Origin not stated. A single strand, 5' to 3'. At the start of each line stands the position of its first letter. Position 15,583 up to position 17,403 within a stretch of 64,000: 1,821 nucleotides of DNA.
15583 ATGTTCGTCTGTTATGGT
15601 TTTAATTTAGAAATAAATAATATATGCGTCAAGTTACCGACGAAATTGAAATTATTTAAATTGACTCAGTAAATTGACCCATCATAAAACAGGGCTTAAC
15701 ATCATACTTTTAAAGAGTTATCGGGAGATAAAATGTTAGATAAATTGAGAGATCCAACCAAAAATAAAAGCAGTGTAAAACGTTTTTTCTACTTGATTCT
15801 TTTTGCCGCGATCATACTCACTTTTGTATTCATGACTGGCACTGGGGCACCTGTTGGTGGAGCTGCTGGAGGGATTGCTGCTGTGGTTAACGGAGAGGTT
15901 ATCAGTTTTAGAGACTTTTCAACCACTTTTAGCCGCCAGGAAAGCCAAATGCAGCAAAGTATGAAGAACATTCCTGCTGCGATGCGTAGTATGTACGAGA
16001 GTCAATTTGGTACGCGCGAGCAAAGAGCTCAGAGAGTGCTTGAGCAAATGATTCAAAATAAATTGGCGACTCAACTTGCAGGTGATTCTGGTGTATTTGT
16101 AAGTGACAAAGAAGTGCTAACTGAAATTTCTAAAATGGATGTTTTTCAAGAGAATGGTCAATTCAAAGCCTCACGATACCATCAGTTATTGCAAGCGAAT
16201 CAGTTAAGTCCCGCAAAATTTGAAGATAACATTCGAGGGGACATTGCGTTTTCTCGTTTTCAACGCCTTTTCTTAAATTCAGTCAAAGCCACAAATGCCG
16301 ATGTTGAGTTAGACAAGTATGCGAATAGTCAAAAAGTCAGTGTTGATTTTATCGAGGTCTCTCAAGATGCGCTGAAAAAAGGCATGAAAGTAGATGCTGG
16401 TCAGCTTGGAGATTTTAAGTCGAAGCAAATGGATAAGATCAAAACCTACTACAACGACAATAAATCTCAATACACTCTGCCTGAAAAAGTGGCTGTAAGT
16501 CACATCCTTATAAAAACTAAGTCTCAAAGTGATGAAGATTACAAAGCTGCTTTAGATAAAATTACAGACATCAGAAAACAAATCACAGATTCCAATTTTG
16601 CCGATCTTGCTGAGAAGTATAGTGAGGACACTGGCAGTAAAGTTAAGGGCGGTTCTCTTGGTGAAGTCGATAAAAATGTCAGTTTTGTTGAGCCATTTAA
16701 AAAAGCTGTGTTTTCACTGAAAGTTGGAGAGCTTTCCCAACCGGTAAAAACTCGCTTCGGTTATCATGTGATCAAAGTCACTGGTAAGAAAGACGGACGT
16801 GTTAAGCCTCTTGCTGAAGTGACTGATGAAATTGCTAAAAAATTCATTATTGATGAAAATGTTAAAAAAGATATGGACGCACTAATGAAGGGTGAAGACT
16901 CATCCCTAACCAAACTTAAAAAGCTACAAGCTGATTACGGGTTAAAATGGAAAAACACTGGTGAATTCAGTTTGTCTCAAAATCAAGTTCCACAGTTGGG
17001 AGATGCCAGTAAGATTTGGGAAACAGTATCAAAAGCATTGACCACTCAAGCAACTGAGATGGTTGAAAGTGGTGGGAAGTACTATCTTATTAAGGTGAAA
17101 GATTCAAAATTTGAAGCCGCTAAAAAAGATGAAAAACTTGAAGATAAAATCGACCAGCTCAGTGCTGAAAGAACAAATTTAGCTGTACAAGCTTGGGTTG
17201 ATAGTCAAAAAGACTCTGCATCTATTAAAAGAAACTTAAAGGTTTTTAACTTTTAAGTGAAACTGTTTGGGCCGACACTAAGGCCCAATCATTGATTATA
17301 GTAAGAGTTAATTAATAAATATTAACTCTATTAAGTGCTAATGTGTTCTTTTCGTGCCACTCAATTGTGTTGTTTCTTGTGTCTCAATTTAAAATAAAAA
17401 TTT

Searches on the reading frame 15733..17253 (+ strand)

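Call 57: search_protein_families(library=pfam, proteins=[window:15733-17253:+], max_evalue=1)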
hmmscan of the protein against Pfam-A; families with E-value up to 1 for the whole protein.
window:15733-17253:+ (507 aa): 8 families
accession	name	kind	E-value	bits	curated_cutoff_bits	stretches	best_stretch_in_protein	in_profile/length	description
PF13624.11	SurA_N_3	-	3.1e-35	121.8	27.2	1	1-175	1-160/162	SurA-like N-terminal domain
PF13616.12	Rotamase_3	-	2.9e-26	92.7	22.5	1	249-353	12-116/116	PPIC-type PPIASE domain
PF00639.27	Rotamase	-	8.3e-25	88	21.7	1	257-350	1-96/97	PPIC-type PPIASE domain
PF13145.12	Rotamase_2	-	1.8e-24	87.3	27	2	235-365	5-121/121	PPIC-type PPIASE domain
PF13623.11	SurA_N_2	-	1.7e-20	73.8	28.5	1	18-153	11-145/145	SurA-like N-terminal domain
PF09312.16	SurA_N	-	8.3e-10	39.3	30.8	1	48-176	4-117/118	SurA N-terminal domain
PF00216.26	Bac_DNA_binding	-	0.049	14.3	22.4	1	198-255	20-77/90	Bacterial DNA-binding protein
PF15874.10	Il2rg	-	0.1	13.4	27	1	425-462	43-76/92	Putative Interleukin 2 receptor, gamma chain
